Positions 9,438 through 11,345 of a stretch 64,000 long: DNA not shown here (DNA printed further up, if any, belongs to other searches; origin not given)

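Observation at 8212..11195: Translationally coupled arginine-deiminase paralog pair in which the upstream copy has lost the catalytic cysteine (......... changed to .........)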

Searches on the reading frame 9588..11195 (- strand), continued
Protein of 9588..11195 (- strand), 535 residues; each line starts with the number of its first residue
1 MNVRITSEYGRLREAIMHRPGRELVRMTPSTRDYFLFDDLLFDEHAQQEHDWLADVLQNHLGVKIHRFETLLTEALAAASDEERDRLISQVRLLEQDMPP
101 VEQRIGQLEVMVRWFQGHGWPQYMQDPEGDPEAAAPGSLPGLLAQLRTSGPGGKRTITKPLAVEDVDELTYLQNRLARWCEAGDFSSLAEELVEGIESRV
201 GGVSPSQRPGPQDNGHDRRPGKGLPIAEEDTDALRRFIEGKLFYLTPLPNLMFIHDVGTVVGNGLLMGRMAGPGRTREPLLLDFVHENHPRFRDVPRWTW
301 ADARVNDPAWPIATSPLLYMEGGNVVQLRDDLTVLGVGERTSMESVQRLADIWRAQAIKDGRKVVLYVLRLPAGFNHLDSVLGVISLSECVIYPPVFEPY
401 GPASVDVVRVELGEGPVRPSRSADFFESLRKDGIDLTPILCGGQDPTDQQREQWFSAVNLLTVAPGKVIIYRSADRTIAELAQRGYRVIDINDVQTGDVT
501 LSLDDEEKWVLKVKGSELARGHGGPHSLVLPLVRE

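Call 54: search_protein_families(library=ncbifam, proteins=[L039:4972-7197:+, L041:4751-7090:+, L041:10225-11220:+, L041:12505-13437:+], max_evalue=0.00001)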
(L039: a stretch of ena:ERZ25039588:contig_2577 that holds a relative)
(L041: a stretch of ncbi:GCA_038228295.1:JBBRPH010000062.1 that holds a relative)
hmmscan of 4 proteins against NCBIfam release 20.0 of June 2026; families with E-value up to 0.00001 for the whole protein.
L039:4972-7197:+ (741 aa): 4 families
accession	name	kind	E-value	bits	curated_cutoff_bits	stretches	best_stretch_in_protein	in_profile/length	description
TIGR00456.1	argS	equivalog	2.5e-106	356.3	261.65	2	334-741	207-569/569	arginine--tRNA ligase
NF002447.0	PRK01611.3-4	equivalog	1.7e-93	314.1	460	2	489-741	358-613/613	arginine--tRNA ligase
NF002446.0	PRK01611.3-3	equivalog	5.3e-78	262.9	399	2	334-739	252-634/636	arginine--tRNA ligase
NF045898.1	ArgS_rel_codon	equivalog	3.4e-21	76.1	340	1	569-740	158-326/327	ArgS-related anticodon-binding protein NrtL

L041:4751-7090:+ (779 aa): 4 families
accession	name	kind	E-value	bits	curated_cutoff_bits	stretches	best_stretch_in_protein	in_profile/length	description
TIGR00456.1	argS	equivalog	3.9e-94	316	261.65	3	443-638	285-468/569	arginine--tRNA ligase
NF002447.0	PRK01611.3-4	equivalog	2.8e-75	253.9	460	3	17-221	5-203/613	arginine--tRNA ligase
NF002446.0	PRK01611.3-3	equivalog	8.1e-73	245.7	399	3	333-637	259-535/636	arginine--tRNA ligase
NF045898.1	ArgS_rel_codon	equivalog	5.4e-20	72.1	340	1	545-778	132-326/327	ArgS-related anticodon-binding protein NrtL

L041:10225-11220:+ (331 aa): 7 families
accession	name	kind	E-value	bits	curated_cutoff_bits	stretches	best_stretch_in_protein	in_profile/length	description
TIGR00746.1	arcC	equivalog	2.3e-120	401.3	358.25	1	21-331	2-309/309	carbamate kinase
NF009008.0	PRK12354.1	subfamily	4.7e-103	344.5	361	1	21-330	2-299/308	carbamate kinase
NF009007.0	PRK12352.1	subfamily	5.7e-99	331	266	1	19-330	2-314/316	carbamate kinase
NF006926.0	PRK09411.1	equivalog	1.8e-77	260.4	416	1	20-330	2-296/297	carbamate kinase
TIGR00761.1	argB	equivalog_domain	8.2e-12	45.1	151.3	1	213-311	137-231/231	acetylglutamate kinase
NF010661.0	PRK14058.1-3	equivalog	6.8e-08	31.9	251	1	162-315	112-254/283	acetylglutamate/acetylaminoadipate kinase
NF010659.0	PRK14058.1-1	equivalog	3.2e-06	26.5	223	0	210-314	149-249/267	[LysW]-aminoadipate kinase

L041:12505-13437:+ (310 aa): 16 families
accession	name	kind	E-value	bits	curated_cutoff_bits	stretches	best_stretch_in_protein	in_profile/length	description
NF001986.0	PRK00779.1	subfamily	1.1e-128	428.7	306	1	5-309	3-304/307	ornithine carbamoyltransferase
TIGR00658.1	orni_carb_tr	equivalog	3.3e-127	423.8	280.85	1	8-308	1-302/304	ornithine carbamoyltransferase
TIGR04384.1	putr_carbamoyl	exception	6.1e-103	344.4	500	1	13-308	5-306/330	putrescine carbamoyltransferase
NF011380.0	PRK14805.1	equivalog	6.6e-99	330.8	421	1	10-309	4-300/302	ornithine carbamoyltransferase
NF003286.0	PRK04284.1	subfamily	3.6e-80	269.5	515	1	4-275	3-279/332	ornithine carbamoyltransferase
NF002470.0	PRK01713.1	equivalog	2.4e-67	227.8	545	1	1-305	1-329/334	ornithine carbamoyltransferase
NF009213.0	PRK12562.1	subfamily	5.6e-63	213.3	559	1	12-305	11-328/334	ornithine carbamoyltransferase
NF003384.0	PRK04523.1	equivalog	2.8e-51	174.6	288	1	10-308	6-332/336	N-acetylornithine carbamoyltransferase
NF011379.0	PRK14804.1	equivalog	6.3e-49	166.8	373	1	9-305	8-305/311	ornithine carbamoyltransferase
TIGR00670.1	asp_carb_tr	equivalog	3.3e-45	154.5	236.95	1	8-309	1-303/304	aspartate carbamoyltransferase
NF002032.1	PRK00856.1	equivalog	8.1e-43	146.7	263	1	9-308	2-296/297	aspartate carbamoyltransferase catalytic subunit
NF006046.0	PRK08192.1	equivalog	2.8e-26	92.6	512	1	4-308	3-316/339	aspartate carbamoyltransferase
NF008853.0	PRK11891.1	equivalog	3.2e-23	82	560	1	9-298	90-387/430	aspartate carbamoyltransferase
NF010387.0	PRK13814.1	equivalog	1.7e-15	56.8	660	1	16-306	14-300/310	aspartate carbamoyltransferase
TIGR03316.1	ygeW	equivalog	1.3e-12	47.3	500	1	21-234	35-272/391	knotted carbamoyltransferase YgeW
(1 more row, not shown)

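Call 55: fold_search(model_id=the predicted structure, library=pdb)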
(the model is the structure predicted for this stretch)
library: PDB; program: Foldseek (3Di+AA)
matches with E <= 10: 273; with E <= 0.001: 75
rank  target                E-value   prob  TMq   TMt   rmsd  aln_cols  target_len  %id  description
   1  4bof_B                1.6e-31  1.00  0.68  0.87   4.1       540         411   22  Crystal structure of arginine deiminase from group A streptococcus (released 2013-08-21)
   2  4bof_C                1.8e-31  1.00  0.67  0.86   4.2       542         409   23  Crystal structure of arginine deiminase from group A streptococcus (released 2013-08-21)
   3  4bof_E                2.2e-30  1.00  0.68  0.88   4.0       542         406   23  Crystal structure of arginine deiminase from group A streptococcus (released 2013-08-21)
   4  4bof_A                2.5e-29  1.00  0.68  0.88   4.0       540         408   22  Crystal structure of arginine deiminase from group A streptococcus (released 2013-08-21)
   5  2a9g_A                3.2e-26  1.00  0.64  0.84   7.4       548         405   20  Structure of C406A arginine deiminase in complex with L-arginine (released 2005-08-09)
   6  4e4j_A                4.4e-26  1.00  0.65  0.86   4.6       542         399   20  Crystal structure of arginine deiminase from Mycoplasma penetrans (released 2012-10-31)
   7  1lxy_A                1.0e-25  1.00  0.66  0.86   3.4       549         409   21  Crystal Structure of Arginine Deiminase covalently linked with L-citrulline (released 2004-01-20)
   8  2aaf_D                1.0e-25  1.00  0.65  0.84   7.1       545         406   19  Structure of H278A arginine deiminase with L-arginine forming a S-alkylthiouronium reaction intermediate (released 2005-08-09)
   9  2a9g_D                1.5e-25  1.00  0.64  0.84   7.5       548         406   20  Structure of C406A arginine deiminase in complex with L-arginine (released 2005-08-09)
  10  1rxx_B                1.6e-25  1.00  0.64  0.83   7.5       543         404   21  Structure of arginine deiminase (released 2004-01-13)
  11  2aci_D                1.8e-25  1.00  0.64  0.84   7.3       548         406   20  Structure of D166A arginine deiminase (released 2005-08-09)
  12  2aaf_B                1.9e-25  1.00  0.65  0.84   7.2       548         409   20  Structure of H278A arginine deiminase with L-arginine forming a S-alkylthiouronium reaction intermediate (released 2005-08-09)
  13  2a9g_C                2.1e-25  1.00  0.64  0.84   7.4       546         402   20  Structure of C406A arginine deiminase in complex with L-arginine (released 2005-08-09)
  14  2aci_B                2.1e-25  1.00  0.65  0.83   7.4       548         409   20  Structure of D166A arginine deiminase (released 2005-08-09)
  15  2a9g_B                3.2e-25  1.00  0.65  0.85   7.9       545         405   21  Structure of C406A arginine deiminase in complex with L-arginine (released 2005-08-09)
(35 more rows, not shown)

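Call 77: predict_structure(alignment_id=A3)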
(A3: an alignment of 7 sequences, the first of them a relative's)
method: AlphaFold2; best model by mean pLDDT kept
length: 1005 residues; sequences in the alignment: 7
mean_pLDDT: 60.8   pTM: 0.47
mean pLDDT of the five models: 60.8, 59.8, 56.4, 54.8, 52.7
residues with pLDDT >= 90: 39; 70-90: 377; 50-70: 250; < 50: 339
segments of 3 or more residues with pLDDT < 50: 1-11, 32-44, 128-137, 165-170, 194-273, 279-281, 288-294, 305-310, 316-328, 340-408, 413-417, 504-542, 564-575, 686-689, 755-763, 815-819, 827-847, 898-911, 1003-1005
pLDDT, mean of each block of 10 residues (from residue 1): 24 73 72 38 57 88 90 90 86 76 85 86 59 44 67 59 45 74 78 48 39 26 25 32 28 26 33 49 52 49 47 47 45 53 36 27 26 34 29 33 43 51 80 73 78 87 69 79 62 75 41 23 28 26 63 82 50 57 88 92 88 79 86 71 74 84 79 75 50 75 69 61 69 81 63 47 54 77 71 76 77 56 50 38 44 83 78 77 65 47 46 72 70 73 90 87 63 79 65 75 42
secondary structure, 60 per line:
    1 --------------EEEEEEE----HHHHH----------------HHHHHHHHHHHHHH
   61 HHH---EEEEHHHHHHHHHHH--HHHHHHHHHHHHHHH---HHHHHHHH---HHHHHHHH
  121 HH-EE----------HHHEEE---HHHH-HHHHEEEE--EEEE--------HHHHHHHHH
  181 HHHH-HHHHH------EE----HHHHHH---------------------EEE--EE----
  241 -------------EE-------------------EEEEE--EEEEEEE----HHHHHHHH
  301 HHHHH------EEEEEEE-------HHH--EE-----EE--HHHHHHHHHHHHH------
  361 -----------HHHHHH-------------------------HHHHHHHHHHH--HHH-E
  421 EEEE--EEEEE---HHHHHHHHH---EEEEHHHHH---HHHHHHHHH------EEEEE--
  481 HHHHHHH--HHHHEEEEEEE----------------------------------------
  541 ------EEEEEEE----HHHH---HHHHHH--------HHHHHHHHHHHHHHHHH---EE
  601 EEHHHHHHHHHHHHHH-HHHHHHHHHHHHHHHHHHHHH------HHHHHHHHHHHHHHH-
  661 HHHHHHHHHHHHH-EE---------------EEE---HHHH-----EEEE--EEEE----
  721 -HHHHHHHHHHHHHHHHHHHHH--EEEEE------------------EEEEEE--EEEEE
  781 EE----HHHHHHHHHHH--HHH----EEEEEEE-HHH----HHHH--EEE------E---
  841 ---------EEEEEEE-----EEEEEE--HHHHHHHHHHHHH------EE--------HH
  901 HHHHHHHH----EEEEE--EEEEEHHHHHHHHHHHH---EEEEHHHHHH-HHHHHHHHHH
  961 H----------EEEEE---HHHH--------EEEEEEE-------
elements in order (helices of 4 or more, strands of 3 or more residues): E15-21 H26-30 H47-63 E67-70 H71-81 H84-98 H102-109 H113-122 E139-141 H145-148 H150-153 E154-157 E160-163 H172-184 H186-190 H203-208 E230-232 E275-279 E282-288 H293-305 E312-318 H342-354 H372-377 H403-413 E420-424 E427-431 H435-443 E447-450 H451-455 H459-467 E474-478 H481-487 H490-493 E494-500 E547-553 H558-561 H565-570 H579-595 E599-602 H603-616 H618-638 H645-659 H661-673 E692-694 H698-701 E707-710 E713-716 H722-742 E745-749 E768-773 E776-782 H787-797 E807-813 H822-825 E828-830 E850-856 E862-867 H870-882 H899-908 E913-917 E920-924 H925-936 E940-943 H944-949 H951-961 E972-976 H980-983 E992-998

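Call 78: list_cluster_members(proteins=[P0242, P0386, P0241, P0245, P0246, P0256, P0275, P0279, P0341, P0204])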
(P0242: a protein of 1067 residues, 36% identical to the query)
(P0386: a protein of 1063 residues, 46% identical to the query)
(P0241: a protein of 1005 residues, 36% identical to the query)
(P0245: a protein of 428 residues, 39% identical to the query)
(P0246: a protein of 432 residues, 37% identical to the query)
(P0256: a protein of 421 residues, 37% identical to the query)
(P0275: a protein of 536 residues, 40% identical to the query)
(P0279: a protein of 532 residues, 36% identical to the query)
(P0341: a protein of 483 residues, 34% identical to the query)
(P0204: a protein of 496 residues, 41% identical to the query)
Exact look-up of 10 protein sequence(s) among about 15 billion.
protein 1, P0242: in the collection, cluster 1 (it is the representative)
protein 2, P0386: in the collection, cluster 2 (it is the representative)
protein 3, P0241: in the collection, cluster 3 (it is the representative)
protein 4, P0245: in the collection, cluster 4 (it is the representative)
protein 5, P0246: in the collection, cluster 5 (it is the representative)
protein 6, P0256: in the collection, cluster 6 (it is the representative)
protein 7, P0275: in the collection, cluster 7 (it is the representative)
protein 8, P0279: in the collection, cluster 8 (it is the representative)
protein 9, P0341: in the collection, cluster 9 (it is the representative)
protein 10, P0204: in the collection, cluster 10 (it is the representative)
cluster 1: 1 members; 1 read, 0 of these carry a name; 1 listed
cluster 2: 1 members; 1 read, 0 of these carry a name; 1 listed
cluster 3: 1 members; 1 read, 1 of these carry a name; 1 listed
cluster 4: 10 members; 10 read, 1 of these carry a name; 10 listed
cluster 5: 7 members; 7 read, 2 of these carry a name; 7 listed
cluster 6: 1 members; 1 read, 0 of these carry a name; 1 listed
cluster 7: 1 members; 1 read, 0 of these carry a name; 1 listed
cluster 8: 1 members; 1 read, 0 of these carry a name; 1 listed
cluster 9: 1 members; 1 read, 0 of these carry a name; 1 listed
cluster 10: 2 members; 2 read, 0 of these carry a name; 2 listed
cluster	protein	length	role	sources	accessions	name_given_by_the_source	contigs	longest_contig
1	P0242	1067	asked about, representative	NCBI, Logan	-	-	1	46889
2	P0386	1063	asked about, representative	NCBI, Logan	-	-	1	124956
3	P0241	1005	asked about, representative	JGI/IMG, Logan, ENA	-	arginine deiminase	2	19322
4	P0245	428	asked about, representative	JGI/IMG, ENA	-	-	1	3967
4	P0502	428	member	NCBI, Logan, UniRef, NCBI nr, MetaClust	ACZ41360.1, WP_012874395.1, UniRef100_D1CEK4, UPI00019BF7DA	Arginine deiminase [Thermobaculum terrenum ATCC BAA-798] | Arginine deiminase n=1 Tax=Thermobaculum terrenum (strain ATCC BAA-798 / CCMEE 7001 / ... | arginine deiminase family protein [Thermobaculum terrenum]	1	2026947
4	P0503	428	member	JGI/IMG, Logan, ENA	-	-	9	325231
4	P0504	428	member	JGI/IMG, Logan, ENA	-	-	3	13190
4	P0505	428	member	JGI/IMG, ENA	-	-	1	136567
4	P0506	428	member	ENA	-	-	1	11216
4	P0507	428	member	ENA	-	-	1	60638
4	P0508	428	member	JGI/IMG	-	-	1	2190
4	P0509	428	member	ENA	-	-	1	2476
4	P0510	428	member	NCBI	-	-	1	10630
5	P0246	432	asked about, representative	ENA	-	-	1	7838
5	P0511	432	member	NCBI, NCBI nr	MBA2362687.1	MAG: hypothetical protein H0V86_04060 [Chloroflexia bacterium] | hypothetical protein [Chloroflexia bacterium]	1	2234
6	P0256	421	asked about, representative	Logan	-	-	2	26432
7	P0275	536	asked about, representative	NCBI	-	-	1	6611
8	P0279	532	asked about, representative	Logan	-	-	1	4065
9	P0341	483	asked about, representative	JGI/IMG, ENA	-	-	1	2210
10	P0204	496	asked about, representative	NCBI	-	-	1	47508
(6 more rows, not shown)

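Call 79: find_encoding_contigs(protein=P0502, flank=10000, max_places=1)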
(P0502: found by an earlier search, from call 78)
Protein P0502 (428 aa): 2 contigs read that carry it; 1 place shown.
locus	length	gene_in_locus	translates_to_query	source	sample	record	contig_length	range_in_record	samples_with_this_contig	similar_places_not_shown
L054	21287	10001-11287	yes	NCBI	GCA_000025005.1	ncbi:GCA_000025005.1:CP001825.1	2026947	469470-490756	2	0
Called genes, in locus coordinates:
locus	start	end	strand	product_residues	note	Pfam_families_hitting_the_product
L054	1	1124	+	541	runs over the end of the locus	-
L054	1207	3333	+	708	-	PF14742:GDE_N_bis, PF22422:MGH1-like_GH, PF06202:GDE_C (weak)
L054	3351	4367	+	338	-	PF01636:APH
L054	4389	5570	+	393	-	PF00155:Aminotran_1_2, PF01041:DegT_DnrJ_EryC1 (faint)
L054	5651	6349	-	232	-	PF08239:SH3_3, PF00877:NLPC_P60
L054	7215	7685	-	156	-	PF02580:Tyr_Deacylase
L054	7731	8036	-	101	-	PF09939:DUF2171 (faint), PF05239:PRC (faint)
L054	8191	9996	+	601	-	PF03485:Arg_tRNA_synt_N (faint), PF00750:tRNA-synt_1d, PF05746:DALR_1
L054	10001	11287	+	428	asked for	PF02274:ADI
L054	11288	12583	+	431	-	PF00884:Sulfatase, PF01663:Phosphodiest (faint), PF16347:SGSH_C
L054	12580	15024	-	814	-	PF13620:CarboxypepD_reg (weak), PF08486:SpoIID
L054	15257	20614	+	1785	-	PF01590:GAF, PF13185:GAF_2, PF13492:GAF_3, PF08447:PAS_3, PF00989:PAS, PF08447:PAS_3, PF08448:PAS_4, PF13426:PAS_9, +18 more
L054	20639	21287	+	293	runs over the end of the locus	PF01564:Spermine_synth, PF05175:MTS (weak), PF08241:Methyltransf_11 (weak), PF13649:Methyltransf_25 (weak)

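Call 80: find_encoding_contigs(protein=P0256, flank=10000, max_places=2)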
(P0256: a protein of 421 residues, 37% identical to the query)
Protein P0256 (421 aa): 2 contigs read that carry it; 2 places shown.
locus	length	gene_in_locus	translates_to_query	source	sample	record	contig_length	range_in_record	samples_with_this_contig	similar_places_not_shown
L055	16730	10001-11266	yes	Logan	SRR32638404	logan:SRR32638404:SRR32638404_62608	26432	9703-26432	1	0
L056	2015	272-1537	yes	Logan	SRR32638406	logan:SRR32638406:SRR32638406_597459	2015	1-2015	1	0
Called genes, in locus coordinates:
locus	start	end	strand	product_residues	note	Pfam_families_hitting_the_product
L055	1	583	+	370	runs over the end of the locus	PF02163:Peptidase_M50, PF00571:CBS (faint)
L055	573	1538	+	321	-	PF03631:Virul_fac_BrkB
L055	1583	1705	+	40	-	-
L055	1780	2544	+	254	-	PF03009:GDPD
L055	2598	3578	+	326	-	PF00903:Glyoxalase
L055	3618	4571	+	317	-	PF17848:Zn_ribbon_ACC, PF01039:Carboxyl_trans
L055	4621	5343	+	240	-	PF01039:Carboxyl_trans, PF03255:ACCA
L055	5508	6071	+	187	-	PF04542:Sigma70_r2, PF08281:Sigma70_r4_2, PF04545:Sigma70_r4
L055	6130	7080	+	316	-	-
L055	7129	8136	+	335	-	PF03706:LPG_synthase_TM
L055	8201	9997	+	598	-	PF00750:tRNA-synt_1d, PF05746:DALR_1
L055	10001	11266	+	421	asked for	PF02274:ADI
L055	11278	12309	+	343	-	PF18082:NAT_N, PF18164:GNAT_C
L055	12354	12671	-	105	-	-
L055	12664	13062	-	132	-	-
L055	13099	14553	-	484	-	PF14417:MEDS, PF00512:HisKA, PF02518:HATPase_c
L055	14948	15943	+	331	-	PF12401:FhaA_N, PF08239:SH3_3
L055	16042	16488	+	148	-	-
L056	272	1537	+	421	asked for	PF02274:ADI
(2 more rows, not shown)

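Call 84: find_related_loci(query=A4, collection=metagenome_contigs, flank=8000)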
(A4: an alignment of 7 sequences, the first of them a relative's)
Query A4 (428 aa) in metagenome_contigs; peptide patterns used: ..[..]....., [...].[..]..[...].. (x = any residue, [..] = any of these).
409 stretches matched a pattern; 4 encode a relative of the query (tblastn E <= 1e-3); 4 distinct loci.
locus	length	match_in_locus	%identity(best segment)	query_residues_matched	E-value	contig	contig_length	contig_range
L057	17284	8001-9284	100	1-428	0e+0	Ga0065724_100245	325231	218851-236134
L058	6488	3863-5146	99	1-428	0e+0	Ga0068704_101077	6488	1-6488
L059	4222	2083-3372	47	1-425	6e-127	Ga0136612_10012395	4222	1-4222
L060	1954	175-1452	45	5-426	4e-128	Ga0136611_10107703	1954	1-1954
